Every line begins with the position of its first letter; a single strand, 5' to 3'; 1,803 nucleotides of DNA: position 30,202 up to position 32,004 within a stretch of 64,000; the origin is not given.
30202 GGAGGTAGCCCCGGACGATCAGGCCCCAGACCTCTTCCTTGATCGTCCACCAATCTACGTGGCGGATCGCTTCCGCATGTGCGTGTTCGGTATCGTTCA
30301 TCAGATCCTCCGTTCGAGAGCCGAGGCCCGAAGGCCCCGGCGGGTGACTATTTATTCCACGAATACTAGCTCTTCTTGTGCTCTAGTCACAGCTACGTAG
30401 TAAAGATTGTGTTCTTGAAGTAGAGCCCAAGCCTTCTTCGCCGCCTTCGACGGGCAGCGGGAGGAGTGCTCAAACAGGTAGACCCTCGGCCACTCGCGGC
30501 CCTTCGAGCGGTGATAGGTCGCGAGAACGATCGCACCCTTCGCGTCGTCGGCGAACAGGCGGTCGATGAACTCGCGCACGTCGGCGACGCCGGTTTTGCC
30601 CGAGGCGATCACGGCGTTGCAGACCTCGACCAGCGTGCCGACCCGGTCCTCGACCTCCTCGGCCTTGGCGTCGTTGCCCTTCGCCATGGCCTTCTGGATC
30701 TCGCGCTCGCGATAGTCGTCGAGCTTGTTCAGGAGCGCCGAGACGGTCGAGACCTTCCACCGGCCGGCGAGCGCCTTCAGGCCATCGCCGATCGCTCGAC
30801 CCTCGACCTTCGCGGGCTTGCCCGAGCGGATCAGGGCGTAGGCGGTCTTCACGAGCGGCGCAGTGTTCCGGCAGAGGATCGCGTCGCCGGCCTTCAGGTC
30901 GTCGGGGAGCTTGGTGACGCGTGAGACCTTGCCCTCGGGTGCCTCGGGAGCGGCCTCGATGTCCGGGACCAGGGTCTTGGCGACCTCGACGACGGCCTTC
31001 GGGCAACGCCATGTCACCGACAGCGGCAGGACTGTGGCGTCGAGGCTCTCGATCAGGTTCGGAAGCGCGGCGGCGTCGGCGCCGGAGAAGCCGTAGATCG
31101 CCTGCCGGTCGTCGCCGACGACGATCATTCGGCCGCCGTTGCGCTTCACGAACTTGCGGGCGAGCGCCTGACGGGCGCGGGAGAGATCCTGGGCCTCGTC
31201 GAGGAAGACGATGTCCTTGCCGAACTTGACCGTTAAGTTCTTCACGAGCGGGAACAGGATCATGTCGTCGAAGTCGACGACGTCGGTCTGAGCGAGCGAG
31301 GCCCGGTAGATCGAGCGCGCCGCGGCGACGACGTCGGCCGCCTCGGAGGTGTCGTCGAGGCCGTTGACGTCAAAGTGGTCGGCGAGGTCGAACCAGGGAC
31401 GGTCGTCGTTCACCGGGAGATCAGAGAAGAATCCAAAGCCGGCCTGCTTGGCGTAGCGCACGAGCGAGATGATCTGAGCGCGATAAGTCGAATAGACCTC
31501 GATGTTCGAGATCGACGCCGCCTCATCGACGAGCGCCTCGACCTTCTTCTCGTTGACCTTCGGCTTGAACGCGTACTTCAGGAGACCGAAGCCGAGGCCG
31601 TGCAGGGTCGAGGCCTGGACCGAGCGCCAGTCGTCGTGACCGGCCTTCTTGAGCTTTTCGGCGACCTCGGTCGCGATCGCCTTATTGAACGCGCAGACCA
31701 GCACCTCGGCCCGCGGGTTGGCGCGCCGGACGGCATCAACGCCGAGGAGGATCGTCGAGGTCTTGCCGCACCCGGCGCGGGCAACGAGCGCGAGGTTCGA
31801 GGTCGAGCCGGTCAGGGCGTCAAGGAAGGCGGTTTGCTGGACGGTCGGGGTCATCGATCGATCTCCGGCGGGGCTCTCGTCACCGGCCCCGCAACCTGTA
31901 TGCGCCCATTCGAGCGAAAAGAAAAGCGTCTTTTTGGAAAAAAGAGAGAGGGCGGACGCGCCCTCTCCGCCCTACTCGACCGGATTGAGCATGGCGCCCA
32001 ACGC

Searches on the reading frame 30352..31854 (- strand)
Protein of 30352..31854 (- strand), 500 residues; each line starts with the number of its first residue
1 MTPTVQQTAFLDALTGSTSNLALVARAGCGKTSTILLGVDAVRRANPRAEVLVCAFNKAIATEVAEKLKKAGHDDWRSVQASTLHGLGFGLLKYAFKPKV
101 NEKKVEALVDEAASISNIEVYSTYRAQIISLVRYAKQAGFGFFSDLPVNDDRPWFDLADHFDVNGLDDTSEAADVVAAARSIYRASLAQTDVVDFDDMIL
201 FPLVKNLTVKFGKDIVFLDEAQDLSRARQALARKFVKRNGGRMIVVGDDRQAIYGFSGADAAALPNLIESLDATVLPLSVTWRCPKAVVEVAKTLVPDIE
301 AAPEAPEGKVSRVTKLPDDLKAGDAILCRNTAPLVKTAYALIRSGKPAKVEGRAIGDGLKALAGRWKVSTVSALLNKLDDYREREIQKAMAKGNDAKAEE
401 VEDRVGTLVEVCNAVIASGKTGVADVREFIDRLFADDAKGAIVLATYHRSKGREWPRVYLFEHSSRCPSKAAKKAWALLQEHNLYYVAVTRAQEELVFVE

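Call 50: find_encoding_contigs(protein=window:30352-31854:-, flank=10000, max_places=1)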
Protein window:30352-31854:- (500 aa): no gene with exactly this product is on record in the collection.

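Call 53: search_protein_families(library=pfam, proteins=[window:30352-31854:-], max_evalue=0.001)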
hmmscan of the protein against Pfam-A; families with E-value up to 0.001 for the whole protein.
window:30352-31854:- (500 aa): 8 families
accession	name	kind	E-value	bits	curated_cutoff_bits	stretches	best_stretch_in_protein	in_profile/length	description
PF00580.27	UvrD-helicase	-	1.2e-21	78.1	23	1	13-267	8-266/271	UvrD/REP helicase N-terminal domain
PF13245.12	AAA_19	-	7.7e-15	55.7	25.1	1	18-256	11-133/134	AAA domain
PF13361.12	UvrD_C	-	1.7e-11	44.6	25.6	1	400-498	236-345/350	UvrD-like helicase C-terminal domain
PF13604.12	AAA_30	-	6.2e-10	39.6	27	1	6-117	5-102/191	AAA domain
PF13538.12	UvrD_C_2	-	3.6e-08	33.6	27.4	1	444-499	4-52/52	UvrD-like helicase C-terminal domain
PF01443.25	Viral_helicase1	-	3.1e-07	30.9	21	0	444-499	179-227/228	Viral superfamily 1 RNA helicase core domain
PF00270.35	DEAD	-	0.00064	19.9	26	0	5-74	3-71/167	DEAD/DEAH box helicase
PF02562.22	PhoH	-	0.00089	19.2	27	0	213-252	120-158/205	PhoH-like protein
